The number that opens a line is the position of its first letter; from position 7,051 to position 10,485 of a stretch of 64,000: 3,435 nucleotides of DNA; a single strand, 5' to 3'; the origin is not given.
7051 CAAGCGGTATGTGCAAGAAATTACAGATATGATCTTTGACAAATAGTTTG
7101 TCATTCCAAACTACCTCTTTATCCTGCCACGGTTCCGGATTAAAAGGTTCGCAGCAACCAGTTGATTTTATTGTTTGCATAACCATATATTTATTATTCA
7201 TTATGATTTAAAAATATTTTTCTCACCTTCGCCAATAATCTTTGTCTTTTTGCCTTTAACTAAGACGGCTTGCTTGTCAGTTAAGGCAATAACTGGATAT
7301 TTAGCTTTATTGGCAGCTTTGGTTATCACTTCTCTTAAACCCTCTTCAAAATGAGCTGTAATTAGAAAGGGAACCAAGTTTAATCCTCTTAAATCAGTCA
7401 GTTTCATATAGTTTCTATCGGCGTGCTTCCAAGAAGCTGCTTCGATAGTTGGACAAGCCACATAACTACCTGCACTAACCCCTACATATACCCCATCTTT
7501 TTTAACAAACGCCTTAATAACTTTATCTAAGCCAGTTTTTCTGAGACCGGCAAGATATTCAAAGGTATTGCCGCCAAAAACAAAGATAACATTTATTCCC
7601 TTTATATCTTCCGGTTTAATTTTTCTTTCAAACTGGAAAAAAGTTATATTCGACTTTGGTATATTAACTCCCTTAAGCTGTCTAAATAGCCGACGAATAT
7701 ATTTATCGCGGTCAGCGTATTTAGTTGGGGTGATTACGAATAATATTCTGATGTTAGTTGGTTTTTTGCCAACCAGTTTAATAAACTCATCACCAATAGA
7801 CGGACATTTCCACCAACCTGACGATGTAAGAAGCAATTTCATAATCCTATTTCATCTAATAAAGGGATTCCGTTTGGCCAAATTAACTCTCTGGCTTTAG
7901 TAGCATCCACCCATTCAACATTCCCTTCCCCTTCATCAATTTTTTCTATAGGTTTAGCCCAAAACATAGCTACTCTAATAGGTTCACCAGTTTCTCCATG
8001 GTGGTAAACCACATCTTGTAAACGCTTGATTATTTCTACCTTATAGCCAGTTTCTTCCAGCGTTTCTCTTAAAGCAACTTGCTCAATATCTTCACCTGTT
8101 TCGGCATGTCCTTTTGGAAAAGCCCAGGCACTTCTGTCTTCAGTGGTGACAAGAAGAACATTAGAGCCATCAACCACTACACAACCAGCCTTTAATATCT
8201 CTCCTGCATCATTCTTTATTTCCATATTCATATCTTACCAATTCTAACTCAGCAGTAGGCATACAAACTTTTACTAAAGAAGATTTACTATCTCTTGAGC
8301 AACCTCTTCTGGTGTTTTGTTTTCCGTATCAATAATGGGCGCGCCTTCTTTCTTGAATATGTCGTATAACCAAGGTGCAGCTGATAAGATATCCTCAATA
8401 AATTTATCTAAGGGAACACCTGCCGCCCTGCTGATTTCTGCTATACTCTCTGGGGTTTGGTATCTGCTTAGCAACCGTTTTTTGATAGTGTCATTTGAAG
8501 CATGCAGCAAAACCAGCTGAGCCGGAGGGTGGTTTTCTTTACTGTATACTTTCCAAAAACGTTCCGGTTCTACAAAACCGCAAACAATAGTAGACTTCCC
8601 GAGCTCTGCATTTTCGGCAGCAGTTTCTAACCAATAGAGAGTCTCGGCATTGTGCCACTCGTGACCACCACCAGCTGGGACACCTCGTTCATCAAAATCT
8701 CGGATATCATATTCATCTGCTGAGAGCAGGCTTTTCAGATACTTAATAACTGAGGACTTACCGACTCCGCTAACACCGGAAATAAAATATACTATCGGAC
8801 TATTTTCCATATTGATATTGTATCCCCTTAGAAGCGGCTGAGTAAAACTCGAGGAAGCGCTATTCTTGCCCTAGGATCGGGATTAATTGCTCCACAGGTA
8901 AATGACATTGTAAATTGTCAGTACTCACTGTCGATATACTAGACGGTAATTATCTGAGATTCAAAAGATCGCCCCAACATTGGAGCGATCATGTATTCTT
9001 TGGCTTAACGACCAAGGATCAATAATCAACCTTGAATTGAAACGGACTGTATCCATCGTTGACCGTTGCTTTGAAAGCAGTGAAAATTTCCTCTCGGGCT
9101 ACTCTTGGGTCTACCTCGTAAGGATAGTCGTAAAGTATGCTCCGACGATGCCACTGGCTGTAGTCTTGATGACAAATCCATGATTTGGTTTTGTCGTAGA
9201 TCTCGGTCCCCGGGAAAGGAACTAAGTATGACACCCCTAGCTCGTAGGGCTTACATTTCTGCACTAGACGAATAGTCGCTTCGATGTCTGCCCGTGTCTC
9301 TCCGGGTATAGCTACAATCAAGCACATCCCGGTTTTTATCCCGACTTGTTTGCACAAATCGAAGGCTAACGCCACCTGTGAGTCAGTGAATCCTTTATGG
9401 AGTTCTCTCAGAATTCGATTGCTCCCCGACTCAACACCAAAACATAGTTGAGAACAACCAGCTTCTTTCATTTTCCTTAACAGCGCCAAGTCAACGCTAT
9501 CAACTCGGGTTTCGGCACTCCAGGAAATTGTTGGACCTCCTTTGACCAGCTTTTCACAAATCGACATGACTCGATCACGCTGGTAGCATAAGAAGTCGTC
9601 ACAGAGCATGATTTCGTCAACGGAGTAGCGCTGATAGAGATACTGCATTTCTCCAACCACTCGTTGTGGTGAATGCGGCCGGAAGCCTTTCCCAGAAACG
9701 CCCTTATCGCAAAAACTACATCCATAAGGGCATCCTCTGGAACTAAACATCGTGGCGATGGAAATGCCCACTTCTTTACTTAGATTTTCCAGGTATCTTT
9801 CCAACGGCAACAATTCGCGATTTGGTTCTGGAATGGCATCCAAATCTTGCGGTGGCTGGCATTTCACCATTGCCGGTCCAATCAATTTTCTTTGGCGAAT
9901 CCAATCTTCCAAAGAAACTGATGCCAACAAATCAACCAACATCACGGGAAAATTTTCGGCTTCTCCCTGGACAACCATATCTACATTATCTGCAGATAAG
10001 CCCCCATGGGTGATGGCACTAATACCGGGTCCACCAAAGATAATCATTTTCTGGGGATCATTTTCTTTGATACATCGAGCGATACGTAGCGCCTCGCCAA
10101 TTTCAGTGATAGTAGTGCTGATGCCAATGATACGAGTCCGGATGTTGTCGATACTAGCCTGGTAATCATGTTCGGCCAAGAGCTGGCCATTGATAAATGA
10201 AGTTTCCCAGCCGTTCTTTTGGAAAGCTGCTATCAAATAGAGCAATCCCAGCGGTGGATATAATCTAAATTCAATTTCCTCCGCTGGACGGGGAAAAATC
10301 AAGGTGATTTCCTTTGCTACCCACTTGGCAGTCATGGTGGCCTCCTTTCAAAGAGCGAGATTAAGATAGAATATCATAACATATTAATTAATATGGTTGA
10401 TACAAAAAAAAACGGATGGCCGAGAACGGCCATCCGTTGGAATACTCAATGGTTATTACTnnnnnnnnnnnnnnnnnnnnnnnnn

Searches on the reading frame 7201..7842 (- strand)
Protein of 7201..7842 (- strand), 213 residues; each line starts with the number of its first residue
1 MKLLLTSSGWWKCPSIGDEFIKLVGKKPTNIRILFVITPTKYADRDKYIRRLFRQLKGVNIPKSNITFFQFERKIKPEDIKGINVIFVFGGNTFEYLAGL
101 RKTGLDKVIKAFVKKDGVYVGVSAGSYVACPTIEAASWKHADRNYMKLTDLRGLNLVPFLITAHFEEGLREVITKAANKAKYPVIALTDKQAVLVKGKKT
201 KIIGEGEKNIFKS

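Call 7: search_protein_families(library=ncbifam, proteins=[window:7201-7842:-], max_evalue=0.001)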
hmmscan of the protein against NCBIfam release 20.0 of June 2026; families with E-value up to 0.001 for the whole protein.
window:7201-7842:- (213 aa): 2 families
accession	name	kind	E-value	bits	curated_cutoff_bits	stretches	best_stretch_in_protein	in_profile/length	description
NF003642.0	PRK05282.1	equivalog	1e-18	67.7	156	1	44-212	45-215/233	dipeptidase PepE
TIGR02069.1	cyanophycinase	equivalog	7.1e-06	25.6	126.6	1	77-207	77-211/250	cyanophycinase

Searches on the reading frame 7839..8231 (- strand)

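Call 4: search_protein_families(library=pfam, proteins=[window:7839-8231:-], max_evalue=0.01)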
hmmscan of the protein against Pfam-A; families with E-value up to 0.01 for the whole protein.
window:7839-8231:- (130 aa): 2 families
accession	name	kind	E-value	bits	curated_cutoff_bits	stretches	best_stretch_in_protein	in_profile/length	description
PF00293.34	NUDIX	-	3.4e-15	56.7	21.1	1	15-118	6-124/134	NUDIX domain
PF14815.12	NUDIX_4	-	0.0045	17.2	35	1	36-119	27-104/113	NUDIX domain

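Call 7: search_protein_families(library=ncbifam, proteins=[window:7839-8231:-], max_evalue=0.001)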
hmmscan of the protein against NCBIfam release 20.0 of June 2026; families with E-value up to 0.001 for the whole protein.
window:7839-8231:- (130 aa): 16 families
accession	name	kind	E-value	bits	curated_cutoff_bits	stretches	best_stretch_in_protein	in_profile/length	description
NF041652.1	Nud_hyd_Dein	equivalog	5.3e-09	36.5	200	1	15-96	16-104/152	Nudix hydrolase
NF052459.1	OxoGTPPhMutT1Mycb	equivalog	5.5e-08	32.3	475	1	25-93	20-85/292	8-oxo-(d)GTP phosphatase MutT1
TIGR02705.1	nudix_YtkD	equivalog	1.2e-06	28.1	154.4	1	18-73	29-84/156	RNA deprotection pyrophosphohydrolase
NF001938.0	PRK00714.1-5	equivalog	2.8e-06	26.8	116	1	29-75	40-87/172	RNA pyrophosphohydrolase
TIGR00052.1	TIGR00052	subfamily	6.2e-06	25.9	79.55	1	41-85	87-131/188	nudix-type nucleoside diphosphatase, YffH/AdpP family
NF008736.0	PRK11762.1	equivalog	8.8e-06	25.4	169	1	32-76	72-116/186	ADP compounds hydrolase NudE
NF006530.0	PRK08999.1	equivalog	1.4e-05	24.3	245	1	33-115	32-114/315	Nudix family hydrolase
NF001936.0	PRK00714.1-3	equivalog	1.7e-05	24.7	118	1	29-74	29-76/155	RNA pyrophosphohydrolase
NF001934.0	PRK00714.1-1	equivalog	3.1e-05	23.5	241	1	15-70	11-67/176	RNA pyrophosphohydrolase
NF008044.0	PRK10776.1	equivalog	3.6e-05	23.6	148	1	34-81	31-78/130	8-oxo-dGTP diphosphatase MutT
NF001937.0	PRK00714.1-4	equivalog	0.00012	21.8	139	1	16-71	12-68/161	RNA pyrophosphohydrolase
NF008003.0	PRK10729.1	equivalog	0.00019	20.8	248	1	40-87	96-143/210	ADP-ribose diphosphatase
NF001935.0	PRK00714.1-2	equivalog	0.00021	20.8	259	1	31-73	28-73/183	RNA pyrophosphohydrolase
NF006961.0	PRK09438.1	equivalog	0.00054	19.5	103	0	23-67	20-65/151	dihydroneopterin triphosphate diphosphatase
NF003787.0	PRK05379.1-4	equivalog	0.00057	19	449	1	17-65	213-264/346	bifunctional nicotinamide-nucleotide adenylyltransferase/Nudix hydroxylase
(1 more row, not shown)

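Call 31: search_protein_families(library=padloc, proteins=[window:7839-8231:-], max_evalue=0.01)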
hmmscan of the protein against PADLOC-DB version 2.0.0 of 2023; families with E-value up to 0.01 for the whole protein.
window:7839-8231:- (130 aa): 1 family
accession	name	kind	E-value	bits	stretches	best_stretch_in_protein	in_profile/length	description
PDLC04899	PDC-S07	-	1.4e-09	35.7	1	18-120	13-119/135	-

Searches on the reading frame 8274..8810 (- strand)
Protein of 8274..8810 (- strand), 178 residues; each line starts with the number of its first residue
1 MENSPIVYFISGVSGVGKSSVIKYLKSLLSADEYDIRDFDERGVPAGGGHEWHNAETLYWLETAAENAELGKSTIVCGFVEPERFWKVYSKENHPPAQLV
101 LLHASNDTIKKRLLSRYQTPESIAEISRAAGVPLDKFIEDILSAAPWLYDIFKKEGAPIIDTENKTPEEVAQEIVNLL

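Call 4: search_protein_families(library=pfam, proteins=[window:8274-8810:-], max_evalue=0.01)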
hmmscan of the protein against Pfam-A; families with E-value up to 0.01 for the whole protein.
window:8274-8810:- (178 aa): 5 families
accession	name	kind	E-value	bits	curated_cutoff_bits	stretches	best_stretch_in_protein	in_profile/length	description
PF13238.12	AAA_18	-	6.7e-07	30.3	29.4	1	9-129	2-124/128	AAA domain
PF13207.12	AAA_17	-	0.00065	20.4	27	0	70-119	70-128/136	AAA domain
PF03193.22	RsgA_GTPase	-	0.0012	19.2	30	1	8-43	109-144/174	RsgA GTPase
PF13671.12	AAA_33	-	0.0047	17.7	27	0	9-129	3-131/143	AAA domain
PF13191.12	AAA_16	-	0.0075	17.2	32.6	1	7-32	26-51/167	AAA ATPase domain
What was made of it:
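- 8274..8810 (-): P-loop kinase (AAA_18). It is a possible loose accessory. Identified in call 4.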

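Call 7: search_protein_families(library=ncbifam, proteins=[window:8274-8810:-], max_evalue=0.001)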
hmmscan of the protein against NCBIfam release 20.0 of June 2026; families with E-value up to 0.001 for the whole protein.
window:8274-8810:- (178 aa): 1 family
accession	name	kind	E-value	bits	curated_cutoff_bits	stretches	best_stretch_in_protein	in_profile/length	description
NF003012.0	PRK03839.1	equivalog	5.9e-07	29.6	152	1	10-178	5-151/180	putative kinase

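Call 31: search_protein_families(library=padloc, proteins=[window:8274-8810:-], max_evalue=0.01)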
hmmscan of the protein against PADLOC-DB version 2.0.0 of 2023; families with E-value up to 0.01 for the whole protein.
window:8274-8810:- (178 aa): 1 family
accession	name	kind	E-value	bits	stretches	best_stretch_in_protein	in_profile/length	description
PDLC02911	VakA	-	0.0064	15.1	0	96-120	92-116/163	-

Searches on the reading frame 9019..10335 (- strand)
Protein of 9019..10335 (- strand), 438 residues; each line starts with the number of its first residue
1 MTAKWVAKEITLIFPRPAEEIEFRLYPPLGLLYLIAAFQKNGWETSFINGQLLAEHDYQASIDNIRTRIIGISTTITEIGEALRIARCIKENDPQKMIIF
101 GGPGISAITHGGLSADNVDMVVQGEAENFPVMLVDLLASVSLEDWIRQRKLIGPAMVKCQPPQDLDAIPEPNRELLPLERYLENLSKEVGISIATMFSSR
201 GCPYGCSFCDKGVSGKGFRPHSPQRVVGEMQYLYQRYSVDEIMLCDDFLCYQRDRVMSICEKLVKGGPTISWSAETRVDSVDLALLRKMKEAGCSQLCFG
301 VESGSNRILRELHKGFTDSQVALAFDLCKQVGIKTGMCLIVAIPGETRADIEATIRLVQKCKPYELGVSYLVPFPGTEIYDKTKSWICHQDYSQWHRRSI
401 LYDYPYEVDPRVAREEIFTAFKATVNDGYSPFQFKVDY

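Call 4: search_protein_families(library=pfam, proteins=[window:9019-10335:-], max_evalue=0.01)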
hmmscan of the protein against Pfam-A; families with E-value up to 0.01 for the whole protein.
window:9019-10335:- (438 aa): 2 families
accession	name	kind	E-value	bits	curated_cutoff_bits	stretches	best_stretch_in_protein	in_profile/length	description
PF04055.27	Radical_SAM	-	4.8e-21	76.1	29.5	1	198-358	3-166/166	Radical SAM superfamily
PF02310.24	B12-binding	-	1.9e-12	47.5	32.1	1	26-128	12-115/121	B12 binding domain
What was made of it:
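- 9019..10335 (-): B12-binding radical SAM enzyme of 438 aa. It is an accessory specific to this genome, lies between two terminator-like hairpins, and may act on the same substrate. PF02310 + PF04055 (call 4).
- Checked: It is present at 9019..10335 on the same strand (PF02310 + PF04055, call 4), about 2.8 kb from the MTAP start.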

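Call 7: search_protein_families(library=ncbifam, proteins=[window:9019-10335:-], max_evalue=0.001)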
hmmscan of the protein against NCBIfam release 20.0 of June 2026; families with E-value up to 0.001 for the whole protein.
window:9019-10335:- (438 aa): 31 families (the best 25 are shown)
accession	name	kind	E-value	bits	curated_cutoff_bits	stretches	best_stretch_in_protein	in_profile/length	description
NF050148.1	rSAM_ApyD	equivalog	8.3e-46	156.6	750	1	12-396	9-406/645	RiPP biosynthesis radical SAM protein ApyD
TIGR03471.1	HpnJ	equivalog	3.7e-42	144.8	577.6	1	73-396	75-402/472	hopanoid biosynthesis associated radical SAM protein HpnJ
TIGR02026.1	BchE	equivalog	6.3e-39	134.2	481.35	1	25-396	19-400/497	magnesium-protoporphyrin IX monomethyl ester anaerobic oxidative cyclase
TIGR04479.1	bcpD_PhpK_rSAM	subfamily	4.4e-36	124.3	600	2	192-399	240-447/504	PhpK family radical SAM P-methyltransferase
TIGR03975.1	rSAM_ocin_1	subfamily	5.7e-36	124.2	281.85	1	59-360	121-429/606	RiPP maturation radical SAM C-methyltransferase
NF038361.1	rSAM_Sden_1168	equivalog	4.8e-35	121.1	575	1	25-383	82-473/560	Sden_1168 family B12-binding radical SAM P-methyltransferase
TIGR04072.2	rSAM_ladder_B12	equivalog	1.8e-30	106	360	1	28-416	18-399/443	lipid biosynthesis B12-binding/radical SAM protein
TIGR04367.1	HpnR_B12_rSAM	equivalog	3.9e-29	101.5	650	1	21-393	16-383/490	hopanoid C-3 methylase HpnR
NF033070.1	rSAM_AprD4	equivalog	3e-27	95.6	500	1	163-387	168-396/456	AprD4 family radical SAM diol-dehydratase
TIGR04013.1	B12_SAM_MJ_1487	hypoth_equivalog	4.3e-26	91.7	251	1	52-385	29-359/382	TIGR04013 family B12-binding domain/radical SAM domain-containing protein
TIGR04385.1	B12_rSAM_cofa1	equivalog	6.7e-26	91.5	450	1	86-361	90-364/438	B12 lower ligand biosynthesis radical SAM protein BzaD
TIGR04014.1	B12_SAM_MJ_0865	equivalog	2.8e-25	89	360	1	70-382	44-357/434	methyl-coenzyme M reductase glutamine C-methyltransferase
NF040546.1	rSAM_CUAEP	equivalog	1.2e-16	60.5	500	1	28-385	13-372/468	CUAEP/CCAEP-tail radical SAM (seleno)protein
NF033712.0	B12_rSAM_KedN5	subfamily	7.1e-13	47.6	700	1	81-247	77-249/624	KedN5 family methylcobalamin-dependent radical SAM C-methyltransferase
TIGR04295.1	B12_rSAM_oligo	hypoth_equivalog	8.6e-13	47.7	400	1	28-381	25-382/422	TIGR04295 family B12-binding domain-containing radical SAM protein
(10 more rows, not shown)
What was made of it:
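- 9019..10335 (-): The best NCBIfam match is ApyD, far below its cutoff (call 7).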

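Call 31: search_protein_families(library=padloc, proteins=[window:9019-10335:-], max_evalue=0.01)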
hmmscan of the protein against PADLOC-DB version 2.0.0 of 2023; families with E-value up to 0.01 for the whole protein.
window:9019-10335:- (438 aa): 1 family
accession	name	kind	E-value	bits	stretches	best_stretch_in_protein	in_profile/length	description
PDLC04689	PDC-M51A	-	6.6e-10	36.4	1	67-386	71-377/420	-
